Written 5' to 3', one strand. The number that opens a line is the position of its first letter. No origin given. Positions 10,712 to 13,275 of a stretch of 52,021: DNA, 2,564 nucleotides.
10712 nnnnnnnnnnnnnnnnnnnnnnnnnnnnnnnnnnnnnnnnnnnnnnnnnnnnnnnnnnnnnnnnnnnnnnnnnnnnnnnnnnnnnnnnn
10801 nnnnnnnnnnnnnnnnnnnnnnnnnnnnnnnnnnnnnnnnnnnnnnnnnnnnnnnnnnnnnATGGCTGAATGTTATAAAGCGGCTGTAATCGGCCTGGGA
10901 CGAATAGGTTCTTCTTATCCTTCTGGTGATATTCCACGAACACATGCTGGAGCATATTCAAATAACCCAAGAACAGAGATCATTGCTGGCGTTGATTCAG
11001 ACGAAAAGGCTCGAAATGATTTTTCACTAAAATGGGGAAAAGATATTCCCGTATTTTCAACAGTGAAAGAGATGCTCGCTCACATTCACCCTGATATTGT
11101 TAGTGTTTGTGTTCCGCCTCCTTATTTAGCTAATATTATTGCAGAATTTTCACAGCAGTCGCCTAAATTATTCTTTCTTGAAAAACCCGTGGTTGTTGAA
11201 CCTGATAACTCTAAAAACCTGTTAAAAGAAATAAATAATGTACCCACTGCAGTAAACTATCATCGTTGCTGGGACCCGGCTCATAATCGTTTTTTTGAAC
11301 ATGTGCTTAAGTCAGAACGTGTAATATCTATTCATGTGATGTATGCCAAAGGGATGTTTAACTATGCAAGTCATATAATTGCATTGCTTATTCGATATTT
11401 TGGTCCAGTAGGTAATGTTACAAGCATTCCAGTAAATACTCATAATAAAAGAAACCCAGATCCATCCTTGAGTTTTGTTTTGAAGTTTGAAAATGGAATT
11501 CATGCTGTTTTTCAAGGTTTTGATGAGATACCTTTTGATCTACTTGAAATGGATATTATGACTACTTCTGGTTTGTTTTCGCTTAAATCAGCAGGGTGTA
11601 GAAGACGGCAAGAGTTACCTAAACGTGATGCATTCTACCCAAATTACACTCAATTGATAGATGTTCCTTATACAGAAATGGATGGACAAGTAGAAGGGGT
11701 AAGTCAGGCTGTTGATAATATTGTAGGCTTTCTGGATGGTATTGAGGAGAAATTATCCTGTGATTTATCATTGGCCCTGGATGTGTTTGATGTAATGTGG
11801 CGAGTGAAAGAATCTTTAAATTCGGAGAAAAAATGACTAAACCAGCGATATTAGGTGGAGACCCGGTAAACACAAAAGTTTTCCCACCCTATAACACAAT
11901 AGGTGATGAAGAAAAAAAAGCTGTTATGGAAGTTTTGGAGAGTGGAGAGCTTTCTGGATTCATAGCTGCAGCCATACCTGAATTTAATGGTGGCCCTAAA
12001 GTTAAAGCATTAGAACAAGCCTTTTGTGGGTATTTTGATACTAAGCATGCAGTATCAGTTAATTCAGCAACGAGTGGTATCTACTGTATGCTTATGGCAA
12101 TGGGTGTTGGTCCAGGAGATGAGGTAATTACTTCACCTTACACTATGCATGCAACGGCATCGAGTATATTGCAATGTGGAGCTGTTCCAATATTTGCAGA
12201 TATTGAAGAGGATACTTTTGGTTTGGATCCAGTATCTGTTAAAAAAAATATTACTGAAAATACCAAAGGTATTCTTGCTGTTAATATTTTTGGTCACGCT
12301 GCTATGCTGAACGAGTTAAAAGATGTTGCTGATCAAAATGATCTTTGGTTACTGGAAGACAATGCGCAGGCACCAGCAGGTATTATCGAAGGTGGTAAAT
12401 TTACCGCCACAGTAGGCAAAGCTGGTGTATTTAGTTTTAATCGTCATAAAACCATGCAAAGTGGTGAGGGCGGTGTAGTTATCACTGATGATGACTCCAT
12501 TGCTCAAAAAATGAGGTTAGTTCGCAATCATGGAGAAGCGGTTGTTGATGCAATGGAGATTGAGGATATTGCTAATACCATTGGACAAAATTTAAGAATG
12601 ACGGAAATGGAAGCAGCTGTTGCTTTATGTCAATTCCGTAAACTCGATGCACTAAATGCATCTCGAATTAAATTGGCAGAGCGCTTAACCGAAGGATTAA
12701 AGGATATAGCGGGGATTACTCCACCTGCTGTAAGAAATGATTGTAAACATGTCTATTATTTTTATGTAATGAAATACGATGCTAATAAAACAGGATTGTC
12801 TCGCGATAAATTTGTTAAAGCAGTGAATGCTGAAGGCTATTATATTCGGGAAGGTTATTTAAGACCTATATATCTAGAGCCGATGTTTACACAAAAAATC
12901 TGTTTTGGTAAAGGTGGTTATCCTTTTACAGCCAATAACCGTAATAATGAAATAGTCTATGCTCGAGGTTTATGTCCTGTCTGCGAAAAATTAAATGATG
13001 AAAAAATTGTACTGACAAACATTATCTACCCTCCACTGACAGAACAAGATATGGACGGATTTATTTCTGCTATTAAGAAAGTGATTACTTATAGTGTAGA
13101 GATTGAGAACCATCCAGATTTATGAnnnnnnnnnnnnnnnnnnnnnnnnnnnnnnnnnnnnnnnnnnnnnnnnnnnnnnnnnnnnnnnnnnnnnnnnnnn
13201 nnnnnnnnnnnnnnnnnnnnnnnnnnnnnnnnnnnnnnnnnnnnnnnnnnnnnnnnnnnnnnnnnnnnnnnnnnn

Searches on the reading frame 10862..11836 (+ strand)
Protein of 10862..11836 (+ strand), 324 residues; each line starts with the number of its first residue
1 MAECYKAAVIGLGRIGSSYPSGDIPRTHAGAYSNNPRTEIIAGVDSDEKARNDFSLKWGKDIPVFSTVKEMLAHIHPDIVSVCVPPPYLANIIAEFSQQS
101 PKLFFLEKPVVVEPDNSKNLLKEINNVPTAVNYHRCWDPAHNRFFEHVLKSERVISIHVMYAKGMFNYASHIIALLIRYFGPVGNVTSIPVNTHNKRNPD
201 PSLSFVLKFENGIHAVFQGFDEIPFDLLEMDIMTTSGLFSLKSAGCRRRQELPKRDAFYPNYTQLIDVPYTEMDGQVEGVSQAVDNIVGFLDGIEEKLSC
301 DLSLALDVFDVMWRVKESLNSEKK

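Call 72: search_protein_families(library=pfam, proteins=[window:10862-11836:+], max_evalue=0.00001)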
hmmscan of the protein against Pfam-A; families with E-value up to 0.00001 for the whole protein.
window:10862-11836:+ (324 aa): 1 family
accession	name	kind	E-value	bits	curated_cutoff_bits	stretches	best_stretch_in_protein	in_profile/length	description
PF01408.29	GFO_IDH_MocA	-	1.8e-11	45.2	24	1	6-124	2-109/120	Oxidoreductase family, NAD-binding Rossmann fold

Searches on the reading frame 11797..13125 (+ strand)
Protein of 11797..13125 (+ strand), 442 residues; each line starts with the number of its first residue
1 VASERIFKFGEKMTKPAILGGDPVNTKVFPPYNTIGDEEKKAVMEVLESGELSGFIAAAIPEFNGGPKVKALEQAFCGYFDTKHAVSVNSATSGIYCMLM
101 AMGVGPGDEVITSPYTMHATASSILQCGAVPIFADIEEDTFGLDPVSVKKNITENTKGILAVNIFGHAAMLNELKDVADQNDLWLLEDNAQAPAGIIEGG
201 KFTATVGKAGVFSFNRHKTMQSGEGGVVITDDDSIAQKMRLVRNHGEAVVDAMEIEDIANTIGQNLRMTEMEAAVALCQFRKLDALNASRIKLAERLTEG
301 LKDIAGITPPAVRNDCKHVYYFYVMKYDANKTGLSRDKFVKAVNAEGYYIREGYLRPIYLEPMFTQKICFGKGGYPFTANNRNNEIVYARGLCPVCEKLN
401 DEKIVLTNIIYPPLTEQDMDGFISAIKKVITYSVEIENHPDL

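Call 72: search_protein_families(library=pfam, proteins=[window:11797-13125:+], max_evalue=0.00001)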
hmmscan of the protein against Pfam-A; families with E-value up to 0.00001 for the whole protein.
window:11797-13125:+ (442 aa): 1 family
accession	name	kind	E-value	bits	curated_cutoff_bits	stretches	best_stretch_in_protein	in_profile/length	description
PF01041.23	DegT_DnrJ_EryC1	-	3.6e-85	286.8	19.8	1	36-383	4-336/360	DegT/DnrJ/EryC1/StrS aminotransferase family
